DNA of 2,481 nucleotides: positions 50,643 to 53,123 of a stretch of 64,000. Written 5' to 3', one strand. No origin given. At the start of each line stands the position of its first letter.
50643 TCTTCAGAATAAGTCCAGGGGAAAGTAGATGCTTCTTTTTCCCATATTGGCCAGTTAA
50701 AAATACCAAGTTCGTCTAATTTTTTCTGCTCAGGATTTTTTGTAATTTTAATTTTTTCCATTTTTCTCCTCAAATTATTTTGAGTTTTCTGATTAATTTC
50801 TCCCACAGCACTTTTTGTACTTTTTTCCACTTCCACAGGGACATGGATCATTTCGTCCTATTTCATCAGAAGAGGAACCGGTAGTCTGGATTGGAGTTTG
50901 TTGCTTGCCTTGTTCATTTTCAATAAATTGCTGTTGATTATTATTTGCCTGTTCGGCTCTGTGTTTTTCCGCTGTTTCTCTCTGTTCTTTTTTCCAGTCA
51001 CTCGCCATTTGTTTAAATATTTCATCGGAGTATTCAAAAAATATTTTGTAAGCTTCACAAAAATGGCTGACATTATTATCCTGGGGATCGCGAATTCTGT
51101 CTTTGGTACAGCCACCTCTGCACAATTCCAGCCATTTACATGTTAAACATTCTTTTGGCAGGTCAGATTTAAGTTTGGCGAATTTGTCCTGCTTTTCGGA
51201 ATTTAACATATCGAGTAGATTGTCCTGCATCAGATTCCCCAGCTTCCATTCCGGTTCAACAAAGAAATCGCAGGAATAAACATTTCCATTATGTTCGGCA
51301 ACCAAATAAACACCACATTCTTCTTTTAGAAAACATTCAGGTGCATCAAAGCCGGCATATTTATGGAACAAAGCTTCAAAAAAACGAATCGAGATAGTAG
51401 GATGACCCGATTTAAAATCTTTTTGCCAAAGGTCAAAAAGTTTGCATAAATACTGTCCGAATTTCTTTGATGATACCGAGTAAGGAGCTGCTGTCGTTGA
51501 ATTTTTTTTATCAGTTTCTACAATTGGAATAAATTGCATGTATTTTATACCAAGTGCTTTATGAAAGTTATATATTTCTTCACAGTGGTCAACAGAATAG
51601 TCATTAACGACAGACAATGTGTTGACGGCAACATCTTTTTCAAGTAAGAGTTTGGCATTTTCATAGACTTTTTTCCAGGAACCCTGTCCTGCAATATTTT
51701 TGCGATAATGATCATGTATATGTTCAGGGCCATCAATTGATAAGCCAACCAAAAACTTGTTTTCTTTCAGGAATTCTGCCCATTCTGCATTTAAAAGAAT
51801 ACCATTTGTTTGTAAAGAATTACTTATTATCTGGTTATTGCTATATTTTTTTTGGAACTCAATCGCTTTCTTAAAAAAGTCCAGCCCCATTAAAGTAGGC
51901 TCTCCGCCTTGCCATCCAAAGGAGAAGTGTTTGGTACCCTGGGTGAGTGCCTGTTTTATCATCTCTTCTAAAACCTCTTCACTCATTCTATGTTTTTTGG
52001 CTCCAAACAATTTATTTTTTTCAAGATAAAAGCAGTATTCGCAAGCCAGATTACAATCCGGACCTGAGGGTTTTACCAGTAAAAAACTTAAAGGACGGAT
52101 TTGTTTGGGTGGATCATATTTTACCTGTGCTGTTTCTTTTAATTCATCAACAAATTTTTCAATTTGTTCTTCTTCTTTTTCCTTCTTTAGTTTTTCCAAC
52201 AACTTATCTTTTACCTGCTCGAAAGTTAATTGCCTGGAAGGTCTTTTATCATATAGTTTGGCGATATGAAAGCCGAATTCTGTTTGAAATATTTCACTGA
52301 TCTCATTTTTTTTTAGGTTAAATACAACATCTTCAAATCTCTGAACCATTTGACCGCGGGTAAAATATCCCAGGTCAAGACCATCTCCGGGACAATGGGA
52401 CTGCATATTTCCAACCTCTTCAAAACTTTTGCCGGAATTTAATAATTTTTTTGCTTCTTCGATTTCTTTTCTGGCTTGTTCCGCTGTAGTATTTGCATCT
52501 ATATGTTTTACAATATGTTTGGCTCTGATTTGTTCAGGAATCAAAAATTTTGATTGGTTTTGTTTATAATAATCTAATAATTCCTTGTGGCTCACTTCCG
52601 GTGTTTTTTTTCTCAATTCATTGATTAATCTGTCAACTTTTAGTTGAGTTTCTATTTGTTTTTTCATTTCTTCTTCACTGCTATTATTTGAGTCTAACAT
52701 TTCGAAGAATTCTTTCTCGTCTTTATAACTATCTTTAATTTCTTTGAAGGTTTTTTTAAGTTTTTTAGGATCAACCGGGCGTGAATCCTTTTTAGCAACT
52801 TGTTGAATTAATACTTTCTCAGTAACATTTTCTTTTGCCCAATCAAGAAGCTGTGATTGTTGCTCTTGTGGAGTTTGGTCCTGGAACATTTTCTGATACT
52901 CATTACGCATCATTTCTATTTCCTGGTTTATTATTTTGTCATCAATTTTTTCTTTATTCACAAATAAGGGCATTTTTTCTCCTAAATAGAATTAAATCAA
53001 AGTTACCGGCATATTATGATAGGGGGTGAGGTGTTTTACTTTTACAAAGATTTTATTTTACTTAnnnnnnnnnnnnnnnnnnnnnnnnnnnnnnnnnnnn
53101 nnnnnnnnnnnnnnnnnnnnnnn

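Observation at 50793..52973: One ORF fuses a parvulin PPIase, an anaerobic sulfatase-maturating enzyme (radical SAM/SPASM) and a SecA-type SEC-C zinc tail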

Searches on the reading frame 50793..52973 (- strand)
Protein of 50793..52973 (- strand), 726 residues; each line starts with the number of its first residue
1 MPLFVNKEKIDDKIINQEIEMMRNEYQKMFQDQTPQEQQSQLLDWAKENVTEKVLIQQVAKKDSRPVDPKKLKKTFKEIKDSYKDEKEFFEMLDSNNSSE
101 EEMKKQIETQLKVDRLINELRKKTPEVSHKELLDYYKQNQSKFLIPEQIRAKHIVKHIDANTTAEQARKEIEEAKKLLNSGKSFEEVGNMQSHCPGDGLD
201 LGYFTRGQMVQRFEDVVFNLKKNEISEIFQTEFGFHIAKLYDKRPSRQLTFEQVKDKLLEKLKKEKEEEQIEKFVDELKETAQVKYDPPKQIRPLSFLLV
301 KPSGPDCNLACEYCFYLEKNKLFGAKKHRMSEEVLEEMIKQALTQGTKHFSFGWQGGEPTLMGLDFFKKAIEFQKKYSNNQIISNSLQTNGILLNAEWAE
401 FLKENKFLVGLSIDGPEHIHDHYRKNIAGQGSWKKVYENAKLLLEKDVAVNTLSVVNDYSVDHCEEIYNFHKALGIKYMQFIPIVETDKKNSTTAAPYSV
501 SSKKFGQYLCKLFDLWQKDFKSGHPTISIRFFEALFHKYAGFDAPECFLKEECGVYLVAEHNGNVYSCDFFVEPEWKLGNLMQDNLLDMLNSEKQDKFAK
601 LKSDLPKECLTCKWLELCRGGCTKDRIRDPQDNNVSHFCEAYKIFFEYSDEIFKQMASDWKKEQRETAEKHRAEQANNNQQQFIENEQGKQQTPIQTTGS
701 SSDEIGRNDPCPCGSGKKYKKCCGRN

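Call 3: search_protein_families(library=pfam, proteins=[window:50793-52973:-], max_evalue=0.01)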
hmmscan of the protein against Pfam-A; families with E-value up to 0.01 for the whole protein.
window:50793-52973:- (726 aa): 10 families
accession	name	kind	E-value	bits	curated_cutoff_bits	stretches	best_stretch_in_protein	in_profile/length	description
PF04055.27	Radical_SAM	-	2.7e-20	73.6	29.5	1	304-470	4-165/166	Radical SAM superfamily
PF13616.12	Rotamase_3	-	1.1e-18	68.3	22.5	1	136-244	7-116/116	PPIC-type PPIASE domain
PF00639.27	Rotamase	-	5.6e-17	62.9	21.7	1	153-241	1-96/97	PPIC-type PPIASE domain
PF13145.12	Rotamase_2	-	8.5e-15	56.1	27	1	127-256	1-121/121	PPIC-type PPIASE domain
PF02810.21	SEC-C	-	1.8e-10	40.9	20.4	1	707-725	1-19/19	SEC-C motif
PF13186.11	SPASM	-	1.2e-09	38.8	21.5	1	557-613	8-67/67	Iron-sulfur cluster-binding domain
PF13624.11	SurA_N_3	-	3.1e-06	27.6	27.2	1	5-116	44-161/162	SurA-like N-terminal domain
PF05698.19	Trigger_C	-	1.2e-05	25.8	22.7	1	12-116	43-160/162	Bacterial trigger factor protein (TF) C-terminus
PF13353.11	Fer4_12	-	1.3e-05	25.9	22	1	306-409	14-113/137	4Fe-4S single cluster domain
PF10934.14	Sheath_initiator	-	0.008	16.7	32.9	0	227-277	42-92/104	Contractile injection system sheath initiator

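Call 4: search_protein_families(library=ncbifam, proteins=[window:50793-52973:-], max_evalue=0.01)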
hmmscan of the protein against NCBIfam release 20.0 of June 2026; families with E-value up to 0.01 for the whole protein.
window:50793-52973:- (726 aa): 72 families (the best 25 are shown)
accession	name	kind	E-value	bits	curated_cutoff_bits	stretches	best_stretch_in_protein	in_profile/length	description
TIGR03942.1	sulfatase_rSAM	equivalog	3.2e-131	437.7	349.45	1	298-657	2-361/363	anaerobic sulfatase maturase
NF010308.0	PRK13745.1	equivalog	8.5e-98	328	484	1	294-664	12-396/412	anaerobic sulfatase-maturation protein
NF010321.0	PRK13758.1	equivalog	4.8e-95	318.8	441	1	294-650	3-359/370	anaerobic sulfatase-maturase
NF041298.1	rSAM_mat_DynA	equivalog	5.1e-64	216.5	450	1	300-648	5-348/356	dynobactin maturation radical SAM/SPASM protein DynA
NF038005.1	rSAM_mat_DarE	equivalog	4.8e-48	164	650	1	246-632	26-410/432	darobactin maturation radical SAM/SPASM protein DarE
NF041300.1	rSAM_mat_DarW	exception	1.2e-45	156.1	650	1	295-627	39-371/415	radical SAM/SPASM peptide maturase DarW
NF041707.1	rSAM_YhhB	equivalog_domain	1.1e-44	152.8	445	1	306-645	11-357/369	cyclophane-forming radical SAM/SPASM peptide maturase YhhB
TIGR04261.1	rSAM_GlyRichRpt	subfamily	2.4e-43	148.6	310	1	305-625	5-330/363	cyclophane-forming radical SAM/SPASM peptide maturase GrrM/OscB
TIGR04083.1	rSAM_pep_methan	hypoth_equivalog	1.4e-36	126.2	300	1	307-675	10-362/376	TIGR04083 family peptide-modifying radical SAM enzyme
NF041718.1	rSAM_phane_AMC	equivalog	4.2e-33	114.8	425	1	297-626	7-331/362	cyclophane-forming radical SAM peptide maturase AmcB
NF047865.1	rSAM_PapB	equivalog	1.9e-32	112.8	340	1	306-624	12-318/330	PapB family radical SAM/SPASM ranthipeptide maturase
TIGR03906.1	quino_hemo_SAM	equivalog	9.6e-30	103.6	453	1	238-657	33-451/467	quinohemoprotein amine dehydrogenase maturation protein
TIGR03978.1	rSAM_paired_1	equivalog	1.6e-29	103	370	1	269-657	58-452/466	His-Xaa-Ser system radical SAM maturase HxsB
TIGR04269.1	SAM_SPASM_FxsB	subfamily_domain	1.2e-28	100.2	370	1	306-644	11-356/363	FxsB family cyclophane-forming radical SAM/SPASM peptide maturase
TIGR03974.1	rSAM_six_Cys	equivalog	7.1e-28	97.7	425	1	249-628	54-422/451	thioether cross-link-forming SCIFF peptide maturase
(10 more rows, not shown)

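Call 5: find_homologous_proteins(query=window:50793-52973:-, max_evalue=1e-10)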
Query window:50793-52973:- (726 aa): 5166 proteins with E <= 1e-10 among 8000 candidates; the best 120 are listed.
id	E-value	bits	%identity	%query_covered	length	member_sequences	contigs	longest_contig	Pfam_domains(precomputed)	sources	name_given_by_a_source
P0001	0.0e+0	1665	100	100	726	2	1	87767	PF13145.13,PF00639.28,PF13186.12,PF04055.28,PF13353.12,PF02810.22,PF13624.12,PF05698.20,PF13616.13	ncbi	-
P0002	2.0e-267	908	54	98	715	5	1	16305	PF13145.13,PF00639.28,PF13186.12,PF04055.28,PF02810.22,PF13616.13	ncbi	-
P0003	8.7e-266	902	54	100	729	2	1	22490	PF13145.13,PF00639.28,PF13186.12,PF04055.28,PF02810.22,PF13616.13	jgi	jgi:uncharacterized protein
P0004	2.7e-260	884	54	100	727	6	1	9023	PF13145.13,PF00639.28,PF13186.12,PF04055.28,PF02810.22,PF13616.13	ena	-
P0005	3.0e-259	881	52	100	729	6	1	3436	PF13145.13,PF00639.28,PF13186.12,PF04055.28,PF02810.22,PF13624.12,PF13616.13,PF13623.12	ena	-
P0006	3.2e-259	880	52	100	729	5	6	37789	PF13145.13,PF00639.28,PF13186.12,PF04055.28,PF02810.22,PF13616.13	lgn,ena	-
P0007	3.0e-255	867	52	98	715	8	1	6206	PF13145.13,PF00639.28,PF13186.12,PF04055.28,PF02810.22,PF13616.13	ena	-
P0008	2.1e-253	861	51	100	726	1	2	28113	PF13145.13,PF00639.28,PF13186.12,PF04055.28,PF02810.22,PF13616.13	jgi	-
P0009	4.0e-252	857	51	100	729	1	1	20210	PF13145.13,PF00639.28,PF13186.12,PF04055.28,PF13353.12,PF02810.22,PF13616.13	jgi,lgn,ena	-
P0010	3.9e-251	854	51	100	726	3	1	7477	PF13145.13,PF00639.28,PF13186.12,PF04055.28,PF02810.22,PF13624.12,PF13616.13,PF13623.12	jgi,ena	-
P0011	9.8e-251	852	50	100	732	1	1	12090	PF13145.13,PF00639.28,PF13186.12,PF04055.28,PF02810.22,PF13624.12,PF13616.13,PF13623.12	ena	-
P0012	9.9e-251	852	52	100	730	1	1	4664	PF13145.13,PF00639.28,PF13186.12,PF04055.28,PF02810.22,PF13624.12,PF13616.13,PF13623.12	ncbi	-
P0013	8.3e-250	849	52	100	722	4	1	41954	PF13145.13,PF00639.28,PF13186.12,PF04055.28,PF02810.22,PF13616.13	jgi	jgi:uncharacterized protein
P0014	2.2e-249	848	50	100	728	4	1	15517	PF13145.13,PF00639.28,PF13186.12,PF04055.28,PF02810.22,PF13624.12,PF13616.13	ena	-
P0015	1.9e-248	845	52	100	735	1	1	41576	PF13145.13,PF00639.28,PF13186.12,PF04055.28,PF02810.22,PF13616.13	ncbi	-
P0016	2.2e-247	841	51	100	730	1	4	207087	PF13145.13,PF00639.28,PF13186.12,PF04055.28,PF02810.22,PF13616.13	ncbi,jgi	-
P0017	1.6e-245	835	54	98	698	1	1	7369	PF13145.13,PF00639.28,PF13186.12,PF04055.28,PF02810.22,PF13616.13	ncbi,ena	-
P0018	2.1e-243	828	49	100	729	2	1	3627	PF13145.13,PF00639.28,PF13186.12,PF04055.28,PF02810.22,PF13616.13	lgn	-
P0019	5.0e-243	827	52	98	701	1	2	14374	PF13145.13,PF00639.28,PF13186.12,PF04055.28,PF02810.22,PF13616.13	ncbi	ncbi:MAG: anaerobic sulfatase maturase [Fidelibacterota bacterium]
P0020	8.2e-243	826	50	100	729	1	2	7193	PF13145.13,PF00639.28,PF13186.12,PF04055.28,PF02810.22,PF13616.13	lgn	-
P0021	9.7e-242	823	51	98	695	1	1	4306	PF13145.13,PF00639.28,PF13186.12,PF04055.28,PF02810.22,PF13616.13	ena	-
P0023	6.2e-241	820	48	100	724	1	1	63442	PF13145.13,PF00639.28,PF13186.12,PF04055.28,PF02810.22,PF13616.13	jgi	jgi:uncharacterized protein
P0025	1.6e-239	815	52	100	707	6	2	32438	PF13145.13,PF00639.28,PF13186.12,PF04055.28,PF02810.22,PF13616.13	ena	-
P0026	1.7e-239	815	51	97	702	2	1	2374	PF13145.13,PF00639.28,PF13186.12,PF04055.28,PF02810.22,PF13616.13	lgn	-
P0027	6.6e-238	810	52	98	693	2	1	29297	PF13145.13,PF00639.28,PF13186.12,PF04055.28,PF02810.22,PF13616.13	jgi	-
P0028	7.0e-237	807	47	98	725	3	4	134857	PF13145.13,PF00639.28,PF13186.12,PF04055.28,PF02810.22,PF13616.13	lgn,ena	-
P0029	1.4e-236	806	48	100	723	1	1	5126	PF13145.13,PF00639.28,PF13186.12,PF04055.28,PF02810.22,PF13616.13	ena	-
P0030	1.8e-236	805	48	100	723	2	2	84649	PF13145.13,PF00639.28,PF13186.12,PF04055.28,PF02810.22,PF13616.13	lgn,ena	-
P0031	3.6e-236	804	51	100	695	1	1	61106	PF13145.13,PF00639.28,PF13186.12,PF04055.28,PF02810.22,PF13616.13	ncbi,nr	ncbi:MAG: anaerobic sulfatase maturase [Candidatus Marinimicrobia bacterium]|nr:anaerobic sulfatase 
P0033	7.1e-235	800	50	100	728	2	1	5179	PF13145.13,PF00639.28,PF13186.12,PF04055.28,PF13353.12,PF02810.22,PF13616.13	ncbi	-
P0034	2.3e-234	798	49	100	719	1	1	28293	PF13145.13,PF00639.28,PF13186.12,PF04055.28,PF02810.22,PF13624.12,PF13616.13,PF09312.17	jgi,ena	-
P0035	3.4e-234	798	51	92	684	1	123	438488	PF13145.13,PF00639.28,PF13186.12,PF04055.28,PF13616.13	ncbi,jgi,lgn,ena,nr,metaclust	ncbi:MAG: anaerobic sulfatase maturase [Candidatus Marinimicrobia bacterium]|jgi:uncharacterized pro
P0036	6.4e-234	797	48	100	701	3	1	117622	PF13145.13,PF00639.28,PF13186.12,PF04055.28,PF02810.22,PF13616.13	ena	-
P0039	6.5e-233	793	48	98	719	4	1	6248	PF13145.13,PF00639.28,PF13186.12,PF04055.28,PF02810.22,PF13616.13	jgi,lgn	-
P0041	1.4e-231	789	48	100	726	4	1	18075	PF13145.13,PF00639.28,PF13186.12,PF04055.28,PF02810.22,PF13616.13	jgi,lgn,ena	jgi:uncharacterized protein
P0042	1.6e-230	786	49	100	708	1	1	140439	PF13145.13,PF00639.28,PF13186.12,PF04055.28,PF02810.22,PF13616.13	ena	-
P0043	3.4e-230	785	49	100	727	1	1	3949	PF13145.13,PF00639.28,PF13186.12,PF04055.28,PF02810.22,PF13616.13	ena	-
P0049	1.1e-224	766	47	100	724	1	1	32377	PF13145.13,PF00639.28,PF13186.12,PF04055.28,PF02810.22,PF13616.13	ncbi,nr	ncbi:anaerobic sulfatase maturase [candidate division KSB1 bacterium]|nr:anaerobic sulfatase maturas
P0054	3.7e-206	705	54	66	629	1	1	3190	PF13186.12,PF04055.28,PF02810.22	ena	-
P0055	5.7e-205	701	46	85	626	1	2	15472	PF13186.12,PF04055.28,PF02810.22,PF13624.12,PF13623.12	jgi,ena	-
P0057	7.0e-203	694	45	85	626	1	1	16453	PF13186.12,PF04055.28,PF02810.22,PF13623.12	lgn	-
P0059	2.8e-194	666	53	65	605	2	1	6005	PF13186.12,PF04055.28,PF02810.22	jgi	jgi:uncharacterized protein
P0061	1.8e-193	663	53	65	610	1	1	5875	PF13186.12,PF04055.28,PF02810.22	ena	-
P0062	6.4e-191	655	44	91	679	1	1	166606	PF13145.13,PF00639.28,PF13186.12,PF04055.28,PF13624.12,PF13616.13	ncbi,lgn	ncbi:MAG: anaerobic sulfatase maturase [Candidatus Zhuqueibacterota bacterium]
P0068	2.8e-180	620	50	66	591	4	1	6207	PF13186.12,PF04055.28,PF02810.22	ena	-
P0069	7.5e-178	612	51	66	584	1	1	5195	PF13186.12,PF04055.28,PF02810.22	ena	-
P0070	9.1e-177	608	59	60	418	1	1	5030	PF13186.12,PF04055.28,PF02810.22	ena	-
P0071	2.6e-175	603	57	61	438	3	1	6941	PF13186.12,PF04055.28,PF02810.22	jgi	jgi:uncharacterized protein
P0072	3.5e-173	596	48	66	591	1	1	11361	PF13186.12,PF04055.28,PF02810.22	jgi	jgi:uncharacterized protein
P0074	4.2e-171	589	53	59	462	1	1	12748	PF13186.12,PF04055.28,PF02810.22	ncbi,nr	ncbi:MAG: anaerobic sulfatase maturase [bacterium]|nr:anaerobic sulfatase maturase [bacterium]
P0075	5.5e-171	589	56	60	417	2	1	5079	PF13186.12,PF04055.28,PF02810.22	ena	-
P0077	1.2e-170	588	58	60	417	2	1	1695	PF13186.12,PF04055.28,PF02810.22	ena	-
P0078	2.7e-170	587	57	60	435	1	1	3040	PF13186.12,PF04055.28,PF02810.22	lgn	-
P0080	1.1e-169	585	58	59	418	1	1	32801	PF13186.12,PF04055.28,PF02810.22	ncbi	-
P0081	1.4e-169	584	58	60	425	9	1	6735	PF13186.12,PF04055.28,PF02810.22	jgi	jgi:uncharacterized protein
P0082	2.9e-169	583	54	61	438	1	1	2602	PF13186.12,PF04055.28,PF02810.22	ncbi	-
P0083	7.2e-169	582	57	59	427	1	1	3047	PF13186.12,PF04055.28,PF02810.22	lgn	-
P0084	7.8e-169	582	59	60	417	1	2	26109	PF13186.12,PF04055.28,PF02810.22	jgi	-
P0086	5.4e-168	579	57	59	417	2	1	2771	PF13186.12,PF04055.28,PF02810.22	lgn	-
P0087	7.7e-168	578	58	59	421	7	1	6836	PF13186.12,PF04055.28,PF02810.22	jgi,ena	-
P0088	1.6e-167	577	57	60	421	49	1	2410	PF13186.12,PF04055.28,PF02810.22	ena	-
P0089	1.6e-167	577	47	65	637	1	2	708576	PF13186.12,PF04055.28,PF02810.22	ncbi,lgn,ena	-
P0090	1.8e-167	577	57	60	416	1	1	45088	PF13186.12,PF04055.28,PF02810.22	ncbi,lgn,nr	ncbi:anaerobic sulfatase maturase [candidate division KSB1 bacterium]|nr:anaerobic sulfatase maturas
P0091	2.2e-167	577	56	59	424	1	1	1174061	PF13186.12,PF04055.28,PF02810.22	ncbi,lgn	-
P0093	6.9e-167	575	57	60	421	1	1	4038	PF13186.12,PF04055.28,PF02810.22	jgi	jgi:uncharacterized protein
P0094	1.3e-166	574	56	60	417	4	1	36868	PF13186.12,PF04055.28,PF02810.22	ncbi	-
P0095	1.6e-166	574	56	60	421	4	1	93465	PF13186.12,PF04055.28,PF02810.22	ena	-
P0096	1.8e-166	574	57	59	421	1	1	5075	PF13186.12,PF04055.28,PF02810.22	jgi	jgi:uncharacterized protein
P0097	1.9e-166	574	56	60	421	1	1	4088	PF13186.12,PF04055.28,PF02810.22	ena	-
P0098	2.6e-166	573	52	59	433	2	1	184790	PF13186.12,PF04055.28,PF02810.22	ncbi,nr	ncbi:MAG: anaerobic sulfatase maturase [bacterium]|nr:anaerobic sulfatase maturase [bacterium]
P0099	2.9e-166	573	57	60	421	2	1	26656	PF13186.12,PF04055.28,PF02810.22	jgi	jgi:uncharacterized protein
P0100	4.5e-166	573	58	60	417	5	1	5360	PF13186.12,PF04055.28,PF02810.22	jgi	jgi:uncharacterized protein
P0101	5.9e-166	572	57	59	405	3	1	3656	PF13186.12,PF04055.28,PF02810.22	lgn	-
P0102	7.2e-166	572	57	60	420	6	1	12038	PF13186.12,PF04055.28,PF02810.22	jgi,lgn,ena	-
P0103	1.1e-165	571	56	59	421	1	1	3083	PF13186.12,PF04055.28,PF13353.12,PF02810.22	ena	-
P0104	1.3e-165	571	57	60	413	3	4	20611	PF13186.12,PF04055.28,PF02810.22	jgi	jgi:uncharacterized protein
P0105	3.3e-165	570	57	60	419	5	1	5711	PF13186.12,PF04055.28,PF02810.22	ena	-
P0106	3.6e-165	570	57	60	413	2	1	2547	PF13186.12,PF04055.28,PF02810.22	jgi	jgi:uncharacterized protein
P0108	7.1e-165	569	57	60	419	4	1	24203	PF13186.12,PF04055.28,PF02810.22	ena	-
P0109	7.3e-165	569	56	60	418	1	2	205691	PF13186.12,PF04055.28,PF02810.22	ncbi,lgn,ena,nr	ncbi:MAG TPA: anaerobic sulfatase maturase [Bacteroidetes bacterium]|nr:anaerobic sulfatase maturase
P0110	9.5e-165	568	57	59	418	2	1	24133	PF13186.12,PF04055.28,PF02810.22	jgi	jgi:uncharacterized protein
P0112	1.2e-164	568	56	60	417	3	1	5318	PF13186.12,PF04055.28,PF02810.22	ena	-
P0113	1.2e-164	568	56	59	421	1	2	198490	PF13186.12,PF04055.28,PF02810.22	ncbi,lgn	-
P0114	1.3e-164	568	55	60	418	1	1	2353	PF13186.12,PF04055.28,PF02810.22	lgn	-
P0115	1.3e-164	568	57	60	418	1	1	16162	PF13186.12,PF04055.28,PF02810.22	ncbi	-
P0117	2.9e-164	567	57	60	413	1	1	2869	PF13186.12,PF04055.28,PF02810.22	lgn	-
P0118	4.0e-164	566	54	59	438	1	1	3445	PF13186.12,PF04055.28,PF02810.22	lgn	-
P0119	4.6e-164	566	56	59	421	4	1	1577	PF13186.12,PF04055.28,PF02810.22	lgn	-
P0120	6.5e-164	565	56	60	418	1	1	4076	PF13186.12,PF04055.28,PF02810.22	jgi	jgi:uncharacterized protein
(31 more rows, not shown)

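Call 8: find_encoding_contigs(protein=P0035, flank=8000, max_places=3)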
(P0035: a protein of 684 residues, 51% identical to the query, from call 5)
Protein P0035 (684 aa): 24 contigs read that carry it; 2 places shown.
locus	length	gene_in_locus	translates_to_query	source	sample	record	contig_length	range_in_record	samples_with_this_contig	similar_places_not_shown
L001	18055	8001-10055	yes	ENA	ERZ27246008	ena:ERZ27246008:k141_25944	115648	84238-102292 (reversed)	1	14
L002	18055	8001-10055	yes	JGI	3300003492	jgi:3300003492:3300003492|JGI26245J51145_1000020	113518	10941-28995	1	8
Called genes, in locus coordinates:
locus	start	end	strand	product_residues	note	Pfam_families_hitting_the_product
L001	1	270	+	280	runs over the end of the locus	PF01507:PAPS_reduct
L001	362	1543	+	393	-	PF05935:Arylsulfotrans, PF14269:Arylsulfotran_2, PF13360:PQQ_2 (weak)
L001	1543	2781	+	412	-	PF14269:Arylsulfotran_2, PF05935:Arylsulfotrans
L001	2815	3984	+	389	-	PF14306:PUA_2, PF01747:ATP-sulfurylase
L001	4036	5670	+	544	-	PF00474:SSF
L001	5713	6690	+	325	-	PF01073:3Beta_HSD, PF01370:Epimerase, PF05368:NmrA (weak), PF07993:NAD_binding_4 (faint), PF13460:NAD_binding_10, PF16363:GDP_Man_Dehyd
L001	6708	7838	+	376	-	PF01467:CTP_transf_like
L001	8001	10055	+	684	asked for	PF13145:Rotamase_2, PF13616:Rotamase_3, PF00639:Rotamase, PF04055:Radical_SAM, PF13186:SPASM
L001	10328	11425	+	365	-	PF00392:GntR, PF00532:Peripla_BP_1, PF13407:Peripla_BP_4, PF13377:Peripla_BP_3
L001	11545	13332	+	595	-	PF00884:Sulfatase, PF01663:Phosphodiest (weak), PF16347:SGSH_C (faint), PF18962:Por_Secre_tail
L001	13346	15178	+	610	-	PF00884:Sulfatase, PF18962:Por_Secre_tail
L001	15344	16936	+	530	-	PF00884:Sulfatase, PF01663:Phosphodiest (faint), PF16347:SGSH_C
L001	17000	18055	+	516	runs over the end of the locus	PF00884:Sulfatase, PF16347:SGSH_C (weak)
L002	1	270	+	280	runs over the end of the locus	PF01507:PAPS_reduct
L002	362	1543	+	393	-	PF05935:Arylsulfotrans, PF14269:Arylsulfotran_2, PF13360:PQQ_2 (weak)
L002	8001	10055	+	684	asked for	PF13145:Rotamase_2, PF13616:Rotamase_3, PF00639:Rotamase, PF04055:Radical_SAM, PF13186:SPASM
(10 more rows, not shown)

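Call 9: find_encoding_contigs(protein=P0016, flank=8000, max_places=2)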
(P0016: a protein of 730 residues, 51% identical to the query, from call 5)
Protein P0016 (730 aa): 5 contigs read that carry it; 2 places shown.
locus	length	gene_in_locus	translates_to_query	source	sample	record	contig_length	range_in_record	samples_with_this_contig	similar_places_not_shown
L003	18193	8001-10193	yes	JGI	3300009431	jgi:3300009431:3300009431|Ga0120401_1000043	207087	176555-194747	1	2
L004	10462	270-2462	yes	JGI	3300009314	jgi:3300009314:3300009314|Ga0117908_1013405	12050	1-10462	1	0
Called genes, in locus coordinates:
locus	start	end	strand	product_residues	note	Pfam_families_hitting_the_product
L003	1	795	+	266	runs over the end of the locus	PF01135:PCMT, PF01209:Ubie_methyltran, PF06325:PrmA, PF13489:Methyltransf_23, PF13847:Methyltransf_31, PF08241:Methyltransf_11, PF08242:Methyltransf_12, PF13649:Methyltransf_25, +1 more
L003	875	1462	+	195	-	PF07638:Sigma70_ECF (weak), PF04542:Sigma70_r2, PF08281:Sigma70_r4_2, PF04545:Sigma70_r4, PF22233:PhyR_sigma-like (weak)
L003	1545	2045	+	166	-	-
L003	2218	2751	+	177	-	PF17032:Zn_ribbon_15 (faint), PF13248:Zn_ribbon_3 (faint), PF12773:DZR, PF13240:Zn_Ribbon_1 (faint)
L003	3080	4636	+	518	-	PF00437:T2SSE, PF13191:AAA_16 (weak)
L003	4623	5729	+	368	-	PF00437:T2SSE, PF13191:AAA_16 (faint)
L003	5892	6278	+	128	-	PF03965:Penicillinase_R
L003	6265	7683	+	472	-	PF05569:Peptidase_M56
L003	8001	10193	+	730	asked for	PF13145:Rotamase_2, PF13616:Rotamase_3, PF00639:Rotamase, PF04055:Radical_SAM, PF13186:SPASM, PF02810:SEC-C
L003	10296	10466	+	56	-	-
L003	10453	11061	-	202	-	PF03781:FGE-sulfatase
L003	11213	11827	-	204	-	-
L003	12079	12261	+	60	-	-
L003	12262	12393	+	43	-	-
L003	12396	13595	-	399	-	PF00202:Aminotran_3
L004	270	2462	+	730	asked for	PF13145:Rotamase_2, PF13616:Rotamase_3, PF00639:Rotamase, PF04055:Radical_SAM, PF13186:SPASM, PF02810:SEC-C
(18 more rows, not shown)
